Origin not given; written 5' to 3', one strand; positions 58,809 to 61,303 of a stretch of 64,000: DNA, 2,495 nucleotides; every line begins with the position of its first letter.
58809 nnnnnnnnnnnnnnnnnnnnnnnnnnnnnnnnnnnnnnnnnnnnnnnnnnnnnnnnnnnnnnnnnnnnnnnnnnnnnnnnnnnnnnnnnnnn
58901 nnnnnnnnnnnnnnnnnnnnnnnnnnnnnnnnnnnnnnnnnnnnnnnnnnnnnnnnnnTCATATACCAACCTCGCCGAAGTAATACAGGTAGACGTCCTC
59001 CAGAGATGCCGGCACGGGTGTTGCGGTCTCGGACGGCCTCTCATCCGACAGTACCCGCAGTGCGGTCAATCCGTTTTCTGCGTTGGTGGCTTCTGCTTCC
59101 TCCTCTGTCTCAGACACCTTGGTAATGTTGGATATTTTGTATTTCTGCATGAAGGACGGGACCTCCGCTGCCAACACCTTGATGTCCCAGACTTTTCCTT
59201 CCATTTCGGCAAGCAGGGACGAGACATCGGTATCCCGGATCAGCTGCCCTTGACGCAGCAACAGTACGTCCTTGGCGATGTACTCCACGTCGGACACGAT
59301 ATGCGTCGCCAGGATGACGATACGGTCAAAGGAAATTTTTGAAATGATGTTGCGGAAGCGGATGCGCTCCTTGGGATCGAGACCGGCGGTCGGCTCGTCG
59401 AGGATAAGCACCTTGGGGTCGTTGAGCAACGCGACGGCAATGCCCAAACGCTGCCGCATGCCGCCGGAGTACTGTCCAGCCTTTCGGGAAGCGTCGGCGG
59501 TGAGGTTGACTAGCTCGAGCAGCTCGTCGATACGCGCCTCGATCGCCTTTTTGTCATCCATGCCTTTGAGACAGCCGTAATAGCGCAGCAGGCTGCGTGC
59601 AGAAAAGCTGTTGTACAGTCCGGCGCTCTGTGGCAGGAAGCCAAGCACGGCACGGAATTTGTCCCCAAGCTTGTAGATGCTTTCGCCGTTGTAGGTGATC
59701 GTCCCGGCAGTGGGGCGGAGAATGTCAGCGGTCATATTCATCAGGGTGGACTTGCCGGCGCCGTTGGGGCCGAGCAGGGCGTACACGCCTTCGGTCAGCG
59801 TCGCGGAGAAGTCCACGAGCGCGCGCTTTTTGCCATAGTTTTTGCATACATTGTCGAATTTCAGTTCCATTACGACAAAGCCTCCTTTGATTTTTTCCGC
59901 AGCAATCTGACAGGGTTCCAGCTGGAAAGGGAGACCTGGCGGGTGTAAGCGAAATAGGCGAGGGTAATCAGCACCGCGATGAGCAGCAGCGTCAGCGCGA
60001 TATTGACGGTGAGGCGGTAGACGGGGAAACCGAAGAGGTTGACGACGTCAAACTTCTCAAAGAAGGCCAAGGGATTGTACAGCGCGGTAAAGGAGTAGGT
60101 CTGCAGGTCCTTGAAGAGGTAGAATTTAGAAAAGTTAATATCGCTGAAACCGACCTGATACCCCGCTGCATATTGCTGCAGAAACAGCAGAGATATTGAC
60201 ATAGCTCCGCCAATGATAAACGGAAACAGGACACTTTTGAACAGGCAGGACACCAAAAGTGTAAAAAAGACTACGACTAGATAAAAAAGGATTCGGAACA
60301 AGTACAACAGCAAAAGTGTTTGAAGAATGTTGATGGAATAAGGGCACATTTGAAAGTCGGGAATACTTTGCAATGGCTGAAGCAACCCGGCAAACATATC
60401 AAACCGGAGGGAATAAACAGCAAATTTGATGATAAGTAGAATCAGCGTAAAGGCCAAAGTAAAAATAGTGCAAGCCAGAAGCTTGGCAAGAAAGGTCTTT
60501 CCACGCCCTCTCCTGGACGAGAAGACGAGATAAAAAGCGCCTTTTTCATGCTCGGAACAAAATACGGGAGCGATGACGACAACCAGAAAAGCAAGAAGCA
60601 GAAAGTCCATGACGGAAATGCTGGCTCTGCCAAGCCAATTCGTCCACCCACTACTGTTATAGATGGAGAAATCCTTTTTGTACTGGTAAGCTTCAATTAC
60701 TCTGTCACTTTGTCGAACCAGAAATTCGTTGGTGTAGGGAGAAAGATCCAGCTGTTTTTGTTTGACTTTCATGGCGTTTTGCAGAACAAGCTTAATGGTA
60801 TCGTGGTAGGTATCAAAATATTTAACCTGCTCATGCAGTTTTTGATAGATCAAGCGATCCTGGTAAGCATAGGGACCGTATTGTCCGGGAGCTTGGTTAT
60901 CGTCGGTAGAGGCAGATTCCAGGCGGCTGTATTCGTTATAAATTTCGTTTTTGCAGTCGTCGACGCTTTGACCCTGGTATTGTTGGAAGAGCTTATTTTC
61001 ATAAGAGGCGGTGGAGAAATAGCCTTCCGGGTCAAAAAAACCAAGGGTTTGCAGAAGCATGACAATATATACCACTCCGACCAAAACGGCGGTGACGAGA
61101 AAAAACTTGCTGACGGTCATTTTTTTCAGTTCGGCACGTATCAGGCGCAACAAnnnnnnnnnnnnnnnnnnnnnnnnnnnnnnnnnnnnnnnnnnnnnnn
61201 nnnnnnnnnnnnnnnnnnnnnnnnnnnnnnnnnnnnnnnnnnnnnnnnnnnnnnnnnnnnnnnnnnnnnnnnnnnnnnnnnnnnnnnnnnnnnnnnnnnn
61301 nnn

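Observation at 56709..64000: Low-GC island with three paralogous two-repeat lipoproteins, a DUF5050-like lipoprotein and a permease-ATPase-permease ABC-2 transporter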

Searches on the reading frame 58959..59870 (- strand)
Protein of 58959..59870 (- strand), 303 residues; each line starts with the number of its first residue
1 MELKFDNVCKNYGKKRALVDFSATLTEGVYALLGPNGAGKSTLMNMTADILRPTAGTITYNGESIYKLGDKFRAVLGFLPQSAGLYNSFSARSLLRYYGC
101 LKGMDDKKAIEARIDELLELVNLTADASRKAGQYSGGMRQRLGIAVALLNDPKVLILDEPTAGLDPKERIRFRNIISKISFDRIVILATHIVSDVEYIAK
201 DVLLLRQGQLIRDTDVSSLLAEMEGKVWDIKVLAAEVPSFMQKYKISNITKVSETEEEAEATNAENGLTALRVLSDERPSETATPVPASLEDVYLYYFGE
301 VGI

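Call 4: search_protein_families(library=pfam, proteins=[window:58959-59870:-], max_evalue=1)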
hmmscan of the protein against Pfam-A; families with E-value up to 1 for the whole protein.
window:58959-59870:- (303 aa): 12 families
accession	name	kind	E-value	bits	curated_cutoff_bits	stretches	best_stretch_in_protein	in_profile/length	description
PF00005.33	ABC_tran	-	3.3e-31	109.2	25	1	27-162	10-137/137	ABC transporter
PF13304.12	AAA_21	-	2.3e-12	48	27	2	110-190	213-298/304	AAA domain, putative AbiEii toxin, Type IV TA system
PF13555.12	AAA_29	-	2e-05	24.7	27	1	27-62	22-56/61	P-loop containing region of AAA domain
PF02463.25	SMC_N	-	5e-05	23.3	40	1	10-45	11-42/220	RecF/RecN/SMC N terminal domain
PF03193.22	RsgA_GTPase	-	0.0021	18.3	30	1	15-48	94-127/174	RsgA GTPase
PF13476.12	AAA_23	-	0.0053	17.8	27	1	19-45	15-37/201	AAA domain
PF13401.12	AAA_22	-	0.0057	17.4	27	1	26-87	4-33/130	AAA domain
PF13191.12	AAA_16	-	0.015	16.2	32.6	1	28-159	25-140/167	AAA ATPase domain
PF13604.12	AAA_30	-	0.031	14.4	27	1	23-56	14-47/191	AAA domain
PF13175.12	AAA_15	-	0.053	13.6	32.1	1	16-45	12-41/374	AAA ATPase domain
PF13514.12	AAA_27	-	0.096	12.7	22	1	18-51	18-50/206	AAA domain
PF00004.35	AAA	-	0.17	12.8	21.2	0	32-66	3-35/131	ATPase family associated with various cellular activities (AAA)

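Call 5: search_protein_families(library=ncbifam, proteins=[window:58959-59870:-], max_evalue=1)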
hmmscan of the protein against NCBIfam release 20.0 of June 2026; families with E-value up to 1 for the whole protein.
window:58959-59870:- (303 aa): 199 families (the best 25 are shown)
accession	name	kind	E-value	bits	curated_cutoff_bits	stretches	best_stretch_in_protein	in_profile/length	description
TIGR03522.1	GldA_ABC_ATP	equivalog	4.1e-56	190.6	402.6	1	1-254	1-249/301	gliding motility-associated ABC transporter ATP-binding subunit GldA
TIGR01188.1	drrA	subfamily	1.5e-54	185.3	312.45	1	10-269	1-258/302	daunorubicin resistance ABC transporter, ATP-binding protein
TIGR03740.1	galliderm_ABC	subfamily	1.2e-48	165.8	309.75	1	3-215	1-207/223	lantibiotic protection ABC transporter ATP-binding subunit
TIGR03864.1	PQQ_ABC_ATP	hypoth_equivalog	3.7e-43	147.7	302.25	1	3-225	2-225/236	ABC transporter, ATP-binding subunit, PQQ-dependent alcohol dehydrogenase system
NF010060.0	PRK13537.1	equivalog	4.6e-43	147.3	521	1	3-297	16-307/314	nodulation factor ABC transporter ATP-binding protein NodI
NF010059.0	PRK13536.1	equivalog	6.3e-41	140.2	549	1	3-274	44-322/342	nodulation factor ABC transporter ATP-binding protein NodI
TIGR01288.1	nodI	equivalog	7.3e-41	140.1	424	1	4-279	6-286/303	nodulation factor ABC transporter ATP-binding protein NodI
NF033858.1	ABC2_perm_RbbA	equivalog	6.5e-39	133.5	1050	1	4-265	3-270/909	ribosome-associated ATPase/putative transporter RbbA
TIGR04406.1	LPS_export_lptB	equivalog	3e-36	124.9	240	1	3-224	2-227/239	LPS export ABC transporter ATP-binding protein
TIGR04521.1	ECF_ATPase_2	equivalog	7.5e-35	120.4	330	1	14-257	17-269/279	energy-coupling factor transporter ATPase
TIGR00968.1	3a0106s01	subfamily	2.9e-33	115.3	342.75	1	5-212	3-211/237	sulfate ABC transporter ATP-binding protein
TIGR03265.1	PhnT2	equivalog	2.4e-31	109.3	457.7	1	3-191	5-194/353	putative 2-aminoethylphosphonate ABC transporter ATP-binding protein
TIGR03411.1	urea_trans_UrtD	equivalog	3.4e-31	108.8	304.1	1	3-219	3-229/242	urea ABC transporter ATP-binding protein UrtD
TIGR03410.1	urea_trans_UrtE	equivalog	1.5e-30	106.4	285.8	1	3-218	1-218/230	urea ABC transporter ATP-binding subunit UrtE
TIGR02142.1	modC_ABC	equivalog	3.1e-30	105.6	285.05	1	20-245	15-249/353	molybdenum ABC transporter ATP-binding protein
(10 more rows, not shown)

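Call 44: find_related_loci(query=A5, collection=metagenome_contigs, flank=10000)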
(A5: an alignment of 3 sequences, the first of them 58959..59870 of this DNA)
Query A5 (303 aa) in metagenome_contigs; peptide patterns used: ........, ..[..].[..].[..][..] (x = any residue, [..] = any of these).
600 stretches matched a pattern (row limit reached: there are more); 540 encode a relative of the query (tblastn E <= 1e-3); the best 80 are kept; 79 distinct loci.
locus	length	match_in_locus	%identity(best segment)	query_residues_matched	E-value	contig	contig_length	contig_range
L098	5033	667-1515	53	1-297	3e-95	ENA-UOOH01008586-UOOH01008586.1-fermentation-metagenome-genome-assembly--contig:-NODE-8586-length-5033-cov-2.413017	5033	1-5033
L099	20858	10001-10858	49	1-300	8e-93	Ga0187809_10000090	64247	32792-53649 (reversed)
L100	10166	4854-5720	51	1-300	2e-91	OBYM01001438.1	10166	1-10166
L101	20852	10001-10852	50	1-300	2e-91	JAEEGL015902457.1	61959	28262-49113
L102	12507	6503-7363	47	1-301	3e-91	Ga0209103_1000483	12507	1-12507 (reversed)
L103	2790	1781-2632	50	3-301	2e-92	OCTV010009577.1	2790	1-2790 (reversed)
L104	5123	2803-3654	47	1-298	4e-90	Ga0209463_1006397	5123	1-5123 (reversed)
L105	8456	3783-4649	49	1-302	3e-89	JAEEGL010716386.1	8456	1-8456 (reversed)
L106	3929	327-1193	48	1-300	3e-89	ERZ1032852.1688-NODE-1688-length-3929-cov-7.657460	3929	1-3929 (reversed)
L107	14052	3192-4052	46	1-301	5e-89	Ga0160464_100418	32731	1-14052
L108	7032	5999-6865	48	1-300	1e-88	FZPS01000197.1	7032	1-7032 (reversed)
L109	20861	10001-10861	48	1-298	3e-87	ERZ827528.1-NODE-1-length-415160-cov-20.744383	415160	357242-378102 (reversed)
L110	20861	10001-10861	48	1-298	5e-87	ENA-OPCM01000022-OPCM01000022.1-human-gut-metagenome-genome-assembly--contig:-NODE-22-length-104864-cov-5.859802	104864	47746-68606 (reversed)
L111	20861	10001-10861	48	1-298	7e-87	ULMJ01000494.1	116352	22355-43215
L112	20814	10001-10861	48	1-298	5e-87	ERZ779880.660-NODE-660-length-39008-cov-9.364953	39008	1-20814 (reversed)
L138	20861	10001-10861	47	1-298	5e-86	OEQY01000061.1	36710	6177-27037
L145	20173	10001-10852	47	3-300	2e-85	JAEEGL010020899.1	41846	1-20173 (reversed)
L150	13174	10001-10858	47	2-298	3e-85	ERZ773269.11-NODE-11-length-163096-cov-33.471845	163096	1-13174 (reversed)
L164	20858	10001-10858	47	2-298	1e-84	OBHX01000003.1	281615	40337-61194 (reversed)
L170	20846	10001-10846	46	1-296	6e-84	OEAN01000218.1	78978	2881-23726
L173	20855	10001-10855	47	3-302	4e-84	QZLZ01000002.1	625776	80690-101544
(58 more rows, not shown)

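Call 48: search_protein_families(library=ncbifam, proteins=[L164:4715-5134:+, L138:6087-6467:+, L173:8276-8854:+, L103:200-613:+, L145:3714-4172:+, L164:3288-3767:-], max_evalue=10)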
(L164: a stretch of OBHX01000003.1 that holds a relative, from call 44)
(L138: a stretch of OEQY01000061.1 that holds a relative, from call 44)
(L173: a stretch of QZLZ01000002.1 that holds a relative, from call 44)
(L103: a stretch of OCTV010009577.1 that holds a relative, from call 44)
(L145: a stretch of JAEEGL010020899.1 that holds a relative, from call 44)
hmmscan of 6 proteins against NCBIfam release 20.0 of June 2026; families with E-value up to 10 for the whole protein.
L164:4715-5134:+ (139 aa): 0 families

L138:6087-6467:+ (126 aa): 3 families
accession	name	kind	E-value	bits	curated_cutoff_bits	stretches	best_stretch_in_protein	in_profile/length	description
NF041742.1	WGxxGxxG_fam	subfamily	0.036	14.6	35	1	1-43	1-33/69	WGxxGxxG family protein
NF041613.1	fdxn_Azotob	equivalog_domain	0.048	13.9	195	1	25-85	20-81/107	2Fe-2S ferredoxin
NF040554.1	mini_HHHH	equivalog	1.9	8.8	40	1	3-25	2-24/45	HHHH-motif protein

L173:8276-8854:+ (192 aa): 1 family
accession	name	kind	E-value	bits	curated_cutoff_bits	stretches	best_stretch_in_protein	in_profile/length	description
TIGR02117.1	chp_urease_rgn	hypoth_equivalog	0.029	13.9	131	1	7-84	104-183/208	TIGR02117 family protein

L103:200-613:+ (137 aa): 1 family
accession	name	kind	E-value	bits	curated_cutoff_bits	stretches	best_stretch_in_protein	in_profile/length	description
NF041562.1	PraB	equivalog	0.072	12.8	120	1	6-45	4-43/163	alkane oxidation protein activator PraB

L145:3714-4172:+ (152 aa): 2 families
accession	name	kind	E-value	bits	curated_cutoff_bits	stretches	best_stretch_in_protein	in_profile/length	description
NF004592.0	PRK05928.4-1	equivalog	0.052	13.1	332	1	54-98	71-114/237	uroporphyrinogen-III synthase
NF007338.0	PRK09831.1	equivalog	0.13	12.4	146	1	56-93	106-142/150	GNAT family N-acetyltransferase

L164:3288-3767:- (159 aa): 3 families
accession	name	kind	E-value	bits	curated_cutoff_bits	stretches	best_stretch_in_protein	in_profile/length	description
NF009082.0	PRK12417.1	equivalog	0.0023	16.6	353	1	6-55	282-331/406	accessory Sec system protein translocase subunit SecY2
TIGR02920.1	acc_sec_Y2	equivalog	0.0031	16.4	249.6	1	6-55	275-324/395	accessory Sec system protein translocase subunit SecY2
NF041742.1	WGxxGxxG_fam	subfamily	0.81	10.3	35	1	1-42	1-33/69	WGxxGxxG family protein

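Call 49: search_protein_families(library=pfam, proteins=[L164:4715-5134:+, L138:6087-6467:+, L173:8276-8854:+, L103:200-613:+, L145:3714-4172:+, L164:3288-3767:-, L164:5162-6355:+, L138:6630-7799:+], max_evalue=1)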
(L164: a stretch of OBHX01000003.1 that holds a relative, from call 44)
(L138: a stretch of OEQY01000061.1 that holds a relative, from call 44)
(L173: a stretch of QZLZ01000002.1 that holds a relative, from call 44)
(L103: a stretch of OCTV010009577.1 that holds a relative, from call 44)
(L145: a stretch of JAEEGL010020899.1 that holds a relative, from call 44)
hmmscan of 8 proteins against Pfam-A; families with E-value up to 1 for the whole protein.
L164:4715-5134:+ (139 aa): 0 families

L138:6087-6467:+ (126 aa): 0 families

L173:8276-8854:+ (192 aa): 1 family
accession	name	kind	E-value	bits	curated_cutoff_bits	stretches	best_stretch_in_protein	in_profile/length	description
PF12930.12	DUF3836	-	0.095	13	25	1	1-64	1-65/127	Family of unknown function (DUF3836)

L103:200-613:+ (137 aa): 1 family
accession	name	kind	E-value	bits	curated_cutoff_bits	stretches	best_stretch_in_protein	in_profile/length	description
PF09874.14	DUF2101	-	0.089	13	22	1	38-134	85-179/206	Predicted membrane protein (DUF2101)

L145:3714-4172:+ (152 aa): 2 families
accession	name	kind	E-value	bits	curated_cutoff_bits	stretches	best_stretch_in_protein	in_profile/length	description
PF05513.17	TraA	-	0.012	16.1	22.6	1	5-72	29-94/118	TraA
PF13673.13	Acetyltransf_10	-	0.091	13.2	23.6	1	51-85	84-118/128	Acetyltransferase (GNAT) domain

L164:3288-3767:- (159 aa): 0 families

L164:5162-6355:+ (397 aa): 0 families

L138:6630-7799:+ (389 aa): 0 families

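Call 62: search_protein_families(library=pfam, proteins=[L110:1724-2440:+, L110:2433-3761:+, L110:3835-4425:+, L110:5317-5787:+, L110:5884-7587:+, L110:7600-10011:+, L164:4145-4504:-, L173:5823-7352:-, L170:5087-6727:+, L150:6253-7749:+], max_evalue=0.01)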
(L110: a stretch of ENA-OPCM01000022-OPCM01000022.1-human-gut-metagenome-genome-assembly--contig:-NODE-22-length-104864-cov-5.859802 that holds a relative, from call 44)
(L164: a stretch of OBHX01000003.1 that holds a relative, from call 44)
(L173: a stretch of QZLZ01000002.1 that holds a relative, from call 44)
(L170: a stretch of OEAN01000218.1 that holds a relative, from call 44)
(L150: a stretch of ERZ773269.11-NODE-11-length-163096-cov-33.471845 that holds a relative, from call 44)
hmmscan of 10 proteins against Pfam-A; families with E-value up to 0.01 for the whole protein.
L110:1724-2440:+ (238 aa): 2 families
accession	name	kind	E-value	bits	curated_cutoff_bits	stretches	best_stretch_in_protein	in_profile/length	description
PF04397.21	LytTR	-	7.1e-16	58.7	22.6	1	140-223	3-91/98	LytTr DNA-binding domain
PF00072.30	Response_reg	-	3.1e-13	50.3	30.2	1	4-108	1-100/111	Response regulator receiver domain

L110:2433-3761:+ (442 aa): 2 families
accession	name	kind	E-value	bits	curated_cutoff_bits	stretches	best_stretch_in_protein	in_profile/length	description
PF14501.12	HATPase_c_5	-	3.7e-16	59.3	22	1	333-433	3-101/102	GHKL domain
PF14689.11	SPOB_a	-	0.0085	16.1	28.1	0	242-288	8-54/62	Sensor_kinase_SpoOB-type, alpha-helical domain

L110:3835-4425:+ (196 aa): 1 family
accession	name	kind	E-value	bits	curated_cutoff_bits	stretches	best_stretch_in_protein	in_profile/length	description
PF04647.20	AgrB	-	1.1e-34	119.9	23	1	18-170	17-169/185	Accessory gene regulator B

L110:5317-5787:+ (156 aa): 0 families

L110:5884-7587:+ (567 aa): 0 families

L110:7600-10011:+ (803 aa): 1 family
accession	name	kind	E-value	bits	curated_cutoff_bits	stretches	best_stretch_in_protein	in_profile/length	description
PF10481.14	CENP-F_N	-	0.00061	20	37.7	0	484-578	96-180/304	Cenp-F N-terminal domain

L164:4145-4504:- (119 aa): 1 family
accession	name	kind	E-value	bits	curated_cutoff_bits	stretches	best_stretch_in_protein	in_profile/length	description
PF03551.20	PadR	-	2.1e-14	53.7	27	1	16-90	1-75/75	Transcriptional regulator PadR-like family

L173:5823-7352:- (509 aa): 3 families
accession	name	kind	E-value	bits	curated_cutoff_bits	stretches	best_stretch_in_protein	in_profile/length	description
PF02518.31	HATPase_c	-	3.1e-16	60.2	26.4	1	412-497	2-94/111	Histidine kinase-, DNA gyrase B-, and HSP90-like ATPase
PF00512.31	HisKA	-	6e-13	49.1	26.9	1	309-370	2-63/66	His Kinase A (phospho-acceptor) domain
PF14501.12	HATPase_c_5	-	4.9e-05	23.6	22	1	419-504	9-96/102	GHKL domain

L170:5087-6727:+ (546 aa): 1 family
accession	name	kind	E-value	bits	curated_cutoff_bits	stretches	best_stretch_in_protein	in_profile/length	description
PF12010.13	DUF3502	-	7.7e-05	23.5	24.4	1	483-542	4-59/69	Domain of unknown function (DUF3502)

L150:6253-7749:+ (498 aa): 2 families
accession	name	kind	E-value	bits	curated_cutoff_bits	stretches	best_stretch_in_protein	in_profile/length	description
PF12010.13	DUF3502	-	1.3e-17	64.4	24.4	1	427-495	1-69/69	Domain of unknown function (DUF3502)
PF25682.1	Phage_VG64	-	0.0047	17.1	27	0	8-49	5-45/127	Mycobacterium phage VG64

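Call 76: search_protein_families(library=padloc, proteins=[window:58959-59870:-], max_evalue=0.01)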
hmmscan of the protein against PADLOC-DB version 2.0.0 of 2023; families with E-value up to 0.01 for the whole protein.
window:58959-59870:- (303 aa): 27 families (the best 25 are shown)
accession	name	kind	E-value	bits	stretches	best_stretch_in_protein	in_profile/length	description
PDLC04135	mad3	-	3.6e-28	97.2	2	114-208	242-340/374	mads_3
PDLC02980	AriA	-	9.4e-11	40.2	1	126-190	230-298/304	-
PDLC04140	mad8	-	3.3e-08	31.4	1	27-175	27-216/314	mads_8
PDLC04175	HEC-01A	-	1.6e-07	28.7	1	123-197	238-314/363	-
PDLC04164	AriA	-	5.7e-06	24.1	0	119-190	157-231/253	-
PDLC03878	NsnB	-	5.5e-05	21.1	0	128-190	211-276/345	-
PDLC00265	PtuA1|PtuA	-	6.8e-05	20.1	0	32-56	35-59/479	AAA ATPase domain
PDLC04238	PDC-M01A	-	0.00018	18.4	0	13-57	183-230/564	-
PDLC04176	HEC-01A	-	0.00027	18.4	0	135-204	257-330/371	-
PDLC04174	HEC-01A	-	0.00035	17.9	1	117-197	130-214/264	-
PDLC03859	LmuB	-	0.00047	17.5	0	152-198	540-592/611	-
PDLC00289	PtuA1|PtuA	-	0.00051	17.2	0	144-195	240-295/404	AAA ATPase domain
PDLC04214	HEC-02A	-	0.00057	17.3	1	148-237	234-316/338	-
PDLC01597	Csn2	-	0.00061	17.2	0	150-223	175-250/338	CAS-II-A; acquisition_associated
PDLC02335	AbiLi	-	0.00064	16.9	0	16-46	64-95/326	AbiLi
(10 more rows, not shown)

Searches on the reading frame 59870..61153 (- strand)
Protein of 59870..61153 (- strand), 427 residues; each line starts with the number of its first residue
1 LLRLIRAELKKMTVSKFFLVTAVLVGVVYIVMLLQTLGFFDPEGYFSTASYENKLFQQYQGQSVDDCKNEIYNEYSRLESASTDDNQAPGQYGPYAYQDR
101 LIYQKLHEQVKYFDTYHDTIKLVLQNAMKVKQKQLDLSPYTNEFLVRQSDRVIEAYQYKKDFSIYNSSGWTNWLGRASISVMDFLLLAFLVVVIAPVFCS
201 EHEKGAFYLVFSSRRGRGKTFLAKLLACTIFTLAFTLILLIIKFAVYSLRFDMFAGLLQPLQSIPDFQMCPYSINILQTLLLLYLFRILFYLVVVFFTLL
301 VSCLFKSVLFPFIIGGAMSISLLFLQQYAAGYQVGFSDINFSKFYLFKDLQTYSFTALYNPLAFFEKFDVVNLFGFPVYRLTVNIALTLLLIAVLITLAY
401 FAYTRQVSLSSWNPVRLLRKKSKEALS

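Call 4: search_protein_families(library=pfam, proteins=[window:59870-61153:-], max_evalue=1)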
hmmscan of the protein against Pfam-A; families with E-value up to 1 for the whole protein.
window:59870-61153:- (427 aa): 2 families
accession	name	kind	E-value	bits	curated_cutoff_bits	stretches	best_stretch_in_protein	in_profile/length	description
PF12698.13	ABC2_membrane_3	-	0.0029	17.2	31.6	1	165-401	154-347/347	ABC-2 family transporter protein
PF12730.13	ABC2_membrane_4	-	0.024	15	27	1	178-315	51-172/179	ABC-2 family transporter protein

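Call 5: search_protein_families(library=ncbifam, proteins=[window:59870-61153:-], max_evalue=1)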
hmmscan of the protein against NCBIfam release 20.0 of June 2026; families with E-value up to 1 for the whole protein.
window:59870-61153:- (427 aa): 1 family
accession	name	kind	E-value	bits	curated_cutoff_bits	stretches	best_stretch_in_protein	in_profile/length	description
TIGR02978.1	phageshock_pspC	equivalog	0.55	10.1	104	1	12-76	34-94/121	envelope stress response membrane protein PspC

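Call 55: search_solved_structures(query=A4, max_evalue=10)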
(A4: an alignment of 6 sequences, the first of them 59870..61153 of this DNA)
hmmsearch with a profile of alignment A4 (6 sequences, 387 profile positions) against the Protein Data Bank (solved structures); distinct sequences matched with E-value up to 10: 9.
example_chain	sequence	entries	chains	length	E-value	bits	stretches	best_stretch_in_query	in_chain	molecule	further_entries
3lys_A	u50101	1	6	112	0.64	12.4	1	76-115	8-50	Prophage pi2 protein 01, integrase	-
5oxw_A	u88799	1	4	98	1.1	11.5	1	101-159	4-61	NEQ068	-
5oxx_A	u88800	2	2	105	1.2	11.4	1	101-159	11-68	NEQ068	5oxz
5o9k_A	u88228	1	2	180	1.4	11.2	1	24-74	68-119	Translationally-controlled tumor protein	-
5aps_A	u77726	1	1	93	1.6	11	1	83-143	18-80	GENERAL CONTROL PROTEIN GCN4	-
4fk7_A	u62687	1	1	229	3.3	10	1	42-137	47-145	Putative ADP-ribosyltransferase Certhrax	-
6zz6_B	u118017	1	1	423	6.6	9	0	58-129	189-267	Structural maintenance of chromosomes protein 3,Structural maintenance of chromosomes prot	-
4o87_A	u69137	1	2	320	8.3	8.7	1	55-137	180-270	N-tagged Nuclease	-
4o88_A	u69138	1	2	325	8.7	8.6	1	55-137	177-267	N-tagged Nuclease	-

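Call 72: search_dna_similar(query=window:59870-61153:-, collection=plasmids, mode=protein, max_evalue=0.001)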
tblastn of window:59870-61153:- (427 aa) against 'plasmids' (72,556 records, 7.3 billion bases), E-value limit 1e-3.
No match.

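Call 76: search_protein_families(library=padloc, proteins=[window:59870-61153:-], max_evalue=0.01)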
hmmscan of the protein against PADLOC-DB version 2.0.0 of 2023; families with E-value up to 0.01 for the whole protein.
window:59870-61153:- (427 aa): 0 families

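Call 87: list_cluster_members(proteins=[P0005, P0001, P0027, P0040, window:59870-61153:-, window:58959-59870:-, P0003, P0006])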
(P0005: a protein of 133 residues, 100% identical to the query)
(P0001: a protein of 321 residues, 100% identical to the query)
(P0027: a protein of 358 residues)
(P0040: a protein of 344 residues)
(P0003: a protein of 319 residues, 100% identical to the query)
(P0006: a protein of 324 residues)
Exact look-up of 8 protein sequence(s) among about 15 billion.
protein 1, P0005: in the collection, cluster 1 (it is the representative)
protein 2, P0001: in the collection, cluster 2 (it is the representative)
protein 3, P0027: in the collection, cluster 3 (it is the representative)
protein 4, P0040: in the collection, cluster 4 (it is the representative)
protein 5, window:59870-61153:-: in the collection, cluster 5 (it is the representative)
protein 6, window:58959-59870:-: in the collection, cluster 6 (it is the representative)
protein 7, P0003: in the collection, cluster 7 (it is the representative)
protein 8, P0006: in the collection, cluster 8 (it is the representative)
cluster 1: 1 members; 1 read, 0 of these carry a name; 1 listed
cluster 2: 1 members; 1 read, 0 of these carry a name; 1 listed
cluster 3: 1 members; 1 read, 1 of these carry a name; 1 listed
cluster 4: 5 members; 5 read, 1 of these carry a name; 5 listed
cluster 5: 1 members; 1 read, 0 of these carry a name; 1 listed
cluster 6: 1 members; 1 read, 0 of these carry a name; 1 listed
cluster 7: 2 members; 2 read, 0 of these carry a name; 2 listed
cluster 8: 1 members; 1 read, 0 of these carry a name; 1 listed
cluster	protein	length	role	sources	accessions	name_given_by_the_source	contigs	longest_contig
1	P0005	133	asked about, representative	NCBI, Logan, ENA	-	-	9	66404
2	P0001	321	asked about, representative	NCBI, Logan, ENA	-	-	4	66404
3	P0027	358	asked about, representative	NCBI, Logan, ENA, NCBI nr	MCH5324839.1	MAG: hypothetical protein J1E39_06445 [Eubacterium sp.] | hypothetical protein [Eubacterium sp.]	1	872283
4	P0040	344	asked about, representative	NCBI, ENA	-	-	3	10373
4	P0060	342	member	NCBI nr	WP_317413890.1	hypothetical protein [uncultured Solibaculum sp.]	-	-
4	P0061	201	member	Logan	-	-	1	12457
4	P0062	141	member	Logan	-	-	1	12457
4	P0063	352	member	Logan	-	-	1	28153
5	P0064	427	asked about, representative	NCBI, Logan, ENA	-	-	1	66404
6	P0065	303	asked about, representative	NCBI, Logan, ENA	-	-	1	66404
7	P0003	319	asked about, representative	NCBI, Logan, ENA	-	-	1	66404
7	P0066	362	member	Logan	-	-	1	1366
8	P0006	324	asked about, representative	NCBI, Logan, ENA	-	-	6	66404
